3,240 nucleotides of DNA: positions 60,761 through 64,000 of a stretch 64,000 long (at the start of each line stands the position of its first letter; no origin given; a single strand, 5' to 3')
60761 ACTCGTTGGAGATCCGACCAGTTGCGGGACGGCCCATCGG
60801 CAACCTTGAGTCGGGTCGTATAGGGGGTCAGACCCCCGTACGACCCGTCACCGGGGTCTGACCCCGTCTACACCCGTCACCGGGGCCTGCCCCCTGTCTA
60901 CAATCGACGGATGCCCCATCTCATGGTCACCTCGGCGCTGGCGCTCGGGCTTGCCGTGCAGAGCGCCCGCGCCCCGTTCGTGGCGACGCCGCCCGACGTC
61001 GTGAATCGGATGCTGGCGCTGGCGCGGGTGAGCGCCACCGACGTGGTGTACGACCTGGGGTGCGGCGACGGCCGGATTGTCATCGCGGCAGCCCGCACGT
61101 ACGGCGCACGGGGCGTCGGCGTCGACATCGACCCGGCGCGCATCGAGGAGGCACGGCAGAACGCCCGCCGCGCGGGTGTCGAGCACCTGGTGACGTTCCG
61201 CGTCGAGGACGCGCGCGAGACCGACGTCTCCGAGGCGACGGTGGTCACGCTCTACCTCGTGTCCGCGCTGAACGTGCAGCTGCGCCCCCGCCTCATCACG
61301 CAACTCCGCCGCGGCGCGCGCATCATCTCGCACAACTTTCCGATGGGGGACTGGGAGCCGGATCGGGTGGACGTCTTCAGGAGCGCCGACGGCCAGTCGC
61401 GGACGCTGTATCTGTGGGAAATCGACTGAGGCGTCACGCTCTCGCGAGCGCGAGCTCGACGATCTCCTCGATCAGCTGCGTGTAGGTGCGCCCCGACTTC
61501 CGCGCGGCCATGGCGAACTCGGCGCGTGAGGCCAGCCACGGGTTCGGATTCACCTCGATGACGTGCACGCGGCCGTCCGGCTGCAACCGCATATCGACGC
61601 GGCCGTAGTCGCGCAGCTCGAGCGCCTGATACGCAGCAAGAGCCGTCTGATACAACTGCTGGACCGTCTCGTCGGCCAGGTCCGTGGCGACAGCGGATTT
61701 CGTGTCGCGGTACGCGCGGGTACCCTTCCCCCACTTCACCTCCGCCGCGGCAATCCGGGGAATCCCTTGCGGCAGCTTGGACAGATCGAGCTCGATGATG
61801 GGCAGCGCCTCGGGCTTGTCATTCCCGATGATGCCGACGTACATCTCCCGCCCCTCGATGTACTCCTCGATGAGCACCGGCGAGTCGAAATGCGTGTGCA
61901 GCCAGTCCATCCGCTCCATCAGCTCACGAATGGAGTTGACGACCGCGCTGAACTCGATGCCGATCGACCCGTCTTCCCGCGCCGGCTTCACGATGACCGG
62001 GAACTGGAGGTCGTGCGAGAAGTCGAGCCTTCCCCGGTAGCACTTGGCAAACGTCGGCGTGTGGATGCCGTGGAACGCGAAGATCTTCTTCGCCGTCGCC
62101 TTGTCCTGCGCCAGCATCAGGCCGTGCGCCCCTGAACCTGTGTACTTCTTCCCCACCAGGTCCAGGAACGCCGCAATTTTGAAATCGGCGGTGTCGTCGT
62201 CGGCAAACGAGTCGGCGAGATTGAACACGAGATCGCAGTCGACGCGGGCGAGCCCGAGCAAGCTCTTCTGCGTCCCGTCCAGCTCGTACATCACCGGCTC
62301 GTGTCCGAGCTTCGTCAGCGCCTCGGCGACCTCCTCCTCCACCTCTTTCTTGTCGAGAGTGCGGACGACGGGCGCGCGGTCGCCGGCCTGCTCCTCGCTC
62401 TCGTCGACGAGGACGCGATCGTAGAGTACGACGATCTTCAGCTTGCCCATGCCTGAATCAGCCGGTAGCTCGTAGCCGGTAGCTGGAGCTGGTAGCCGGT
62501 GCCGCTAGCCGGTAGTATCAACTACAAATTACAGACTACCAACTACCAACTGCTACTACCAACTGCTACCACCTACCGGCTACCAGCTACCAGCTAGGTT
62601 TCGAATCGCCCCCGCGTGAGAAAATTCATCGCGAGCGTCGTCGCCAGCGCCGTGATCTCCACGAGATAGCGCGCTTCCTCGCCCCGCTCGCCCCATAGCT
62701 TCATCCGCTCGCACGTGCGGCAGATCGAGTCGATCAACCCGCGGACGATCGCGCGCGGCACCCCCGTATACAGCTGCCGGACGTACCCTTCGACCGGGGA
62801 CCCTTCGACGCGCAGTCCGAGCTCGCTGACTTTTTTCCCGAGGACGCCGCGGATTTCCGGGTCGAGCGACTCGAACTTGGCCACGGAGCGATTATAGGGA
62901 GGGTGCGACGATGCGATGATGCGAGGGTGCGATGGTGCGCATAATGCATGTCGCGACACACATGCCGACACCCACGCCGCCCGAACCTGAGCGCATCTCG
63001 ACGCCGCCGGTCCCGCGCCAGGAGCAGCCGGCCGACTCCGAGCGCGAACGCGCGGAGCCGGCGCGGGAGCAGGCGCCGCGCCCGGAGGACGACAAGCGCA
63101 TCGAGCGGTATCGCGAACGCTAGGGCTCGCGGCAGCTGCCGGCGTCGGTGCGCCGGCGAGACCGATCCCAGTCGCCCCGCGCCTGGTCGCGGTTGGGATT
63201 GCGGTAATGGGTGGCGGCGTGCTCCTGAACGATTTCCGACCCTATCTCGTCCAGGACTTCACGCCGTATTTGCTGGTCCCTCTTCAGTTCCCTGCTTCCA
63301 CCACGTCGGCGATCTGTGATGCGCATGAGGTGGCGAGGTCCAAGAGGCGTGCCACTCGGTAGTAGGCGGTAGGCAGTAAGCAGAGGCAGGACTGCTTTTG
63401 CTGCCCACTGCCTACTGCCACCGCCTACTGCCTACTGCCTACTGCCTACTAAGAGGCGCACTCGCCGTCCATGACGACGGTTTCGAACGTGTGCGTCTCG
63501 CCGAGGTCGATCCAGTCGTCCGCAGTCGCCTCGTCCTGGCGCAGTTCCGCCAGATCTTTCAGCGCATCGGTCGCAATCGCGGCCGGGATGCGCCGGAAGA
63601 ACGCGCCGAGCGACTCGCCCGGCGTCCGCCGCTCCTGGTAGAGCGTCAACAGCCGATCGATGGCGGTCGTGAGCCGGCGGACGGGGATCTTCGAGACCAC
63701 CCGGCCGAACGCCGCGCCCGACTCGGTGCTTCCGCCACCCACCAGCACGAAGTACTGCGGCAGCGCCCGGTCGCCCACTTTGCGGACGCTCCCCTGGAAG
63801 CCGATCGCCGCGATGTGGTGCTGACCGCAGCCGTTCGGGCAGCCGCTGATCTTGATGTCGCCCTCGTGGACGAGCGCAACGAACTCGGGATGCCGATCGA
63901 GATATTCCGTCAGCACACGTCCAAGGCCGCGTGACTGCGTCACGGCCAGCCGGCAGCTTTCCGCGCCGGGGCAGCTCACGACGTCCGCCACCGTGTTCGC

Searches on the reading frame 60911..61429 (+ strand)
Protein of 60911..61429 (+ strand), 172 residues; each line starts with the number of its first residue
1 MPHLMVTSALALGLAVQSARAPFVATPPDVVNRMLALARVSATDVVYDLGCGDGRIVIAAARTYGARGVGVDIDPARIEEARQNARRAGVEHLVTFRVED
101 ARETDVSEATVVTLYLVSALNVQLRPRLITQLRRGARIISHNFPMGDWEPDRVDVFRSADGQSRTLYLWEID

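Call 50: search_protein_families(library=pfam, proteins=[window:60911-61429:+], max_evalue=0.00001)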
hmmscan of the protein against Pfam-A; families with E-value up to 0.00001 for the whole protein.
window:60911-61429:+ (172 aa): 9 families
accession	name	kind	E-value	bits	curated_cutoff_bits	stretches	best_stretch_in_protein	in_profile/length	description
PF13649.12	Methyltransf_25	-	1.8e-13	51.5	27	1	46-134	1-91/97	Methyltransferase domain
PF13847.12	Methyltransf_31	-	1.6e-12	47.8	27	1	44-106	5-70/145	Methyltransferase domain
PF08241.18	Methyltransf_11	-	1.5e-09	38.8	21.2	1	48-122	2-72/95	Methyltransferase domain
PF06325.19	PrmA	-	7.7e-09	35.9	22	1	40-139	159-257/296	Ribosomal protein L11 methyltransferase (PrmA)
PF08242.18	Methyltransf_12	-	3.8e-07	31.2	30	1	48-117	2-75/98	Methyltransferase domain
PF01170.24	UPF0020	-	4.1e-07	30.3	22.3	0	34-105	20-116/197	RMKL-like, methyltransferase domain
PF02353.26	CMAS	-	1.1e-06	28.6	27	1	34-120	54-140/273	Mycolic acid cyclopropane synthetase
PF01135.25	PCMT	-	8.5e-06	26.1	20.3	1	27-139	58-170/210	Protein-L-isoaspartate(D-aspartate) O-methyltransferase (PCMT)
PF05175.20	MTS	-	9e-06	25.9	23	0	42-104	31-93/170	Methyltransferase small domain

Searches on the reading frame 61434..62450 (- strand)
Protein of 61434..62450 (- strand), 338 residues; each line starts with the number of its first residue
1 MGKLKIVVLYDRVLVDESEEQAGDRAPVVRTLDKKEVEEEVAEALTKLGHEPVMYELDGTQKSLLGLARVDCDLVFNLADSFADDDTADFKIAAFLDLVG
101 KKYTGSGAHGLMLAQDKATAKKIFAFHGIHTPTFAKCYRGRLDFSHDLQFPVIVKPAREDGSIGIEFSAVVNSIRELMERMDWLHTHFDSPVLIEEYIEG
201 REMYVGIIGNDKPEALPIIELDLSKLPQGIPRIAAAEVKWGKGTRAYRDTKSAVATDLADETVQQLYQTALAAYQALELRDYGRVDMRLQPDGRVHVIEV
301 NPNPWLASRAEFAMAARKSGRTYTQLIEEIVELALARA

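Call 50: search_protein_families(library=pfam, proteins=[window:61434-62450:-], max_evalue=0.00001)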
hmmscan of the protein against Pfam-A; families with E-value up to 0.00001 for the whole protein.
window:61434-62450:- (338 aa): 4 families
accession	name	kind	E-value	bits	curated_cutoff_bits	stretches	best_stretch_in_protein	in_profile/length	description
PF07478.18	Dala_Dala_lig_C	-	6e-34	117.8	24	1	145-332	32-204/204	D-ala D-ala ligase C-terminus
PF13535.11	ATP-grasp_4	-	2.1e-08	34.4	27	0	149-205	2-68/160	ATP-grasp domain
PF02786.22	CPSase_L_D2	-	2.5e-08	34.2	19.8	0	138-216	27-108/211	Carbamoyl-phosphate synthase L chain, ATP binding domain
PF02655.19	ATP-grasp_3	-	5.6e-07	30.2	23.2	1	114-302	1-155/160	ATP-grasp domain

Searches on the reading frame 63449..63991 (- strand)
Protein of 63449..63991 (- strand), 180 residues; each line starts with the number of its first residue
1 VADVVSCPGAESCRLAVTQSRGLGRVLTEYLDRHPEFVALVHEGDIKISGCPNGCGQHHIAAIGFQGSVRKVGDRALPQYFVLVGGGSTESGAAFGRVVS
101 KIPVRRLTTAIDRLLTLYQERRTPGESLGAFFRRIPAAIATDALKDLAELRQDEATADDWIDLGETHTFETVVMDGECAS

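Call 50: search_protein_families(library=pfam, proteins=[window:63449-63991:-], max_evalue=0.00001)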
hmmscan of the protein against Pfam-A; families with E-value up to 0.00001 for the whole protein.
window:63449-63991:- (180 aa): 1 family
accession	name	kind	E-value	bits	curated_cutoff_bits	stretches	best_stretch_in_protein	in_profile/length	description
PF01077.27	NIR_SIR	-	1.5e-12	47.7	27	1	3-123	7-129/158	Nitrite and sulphite reductase 4Fe-4S domain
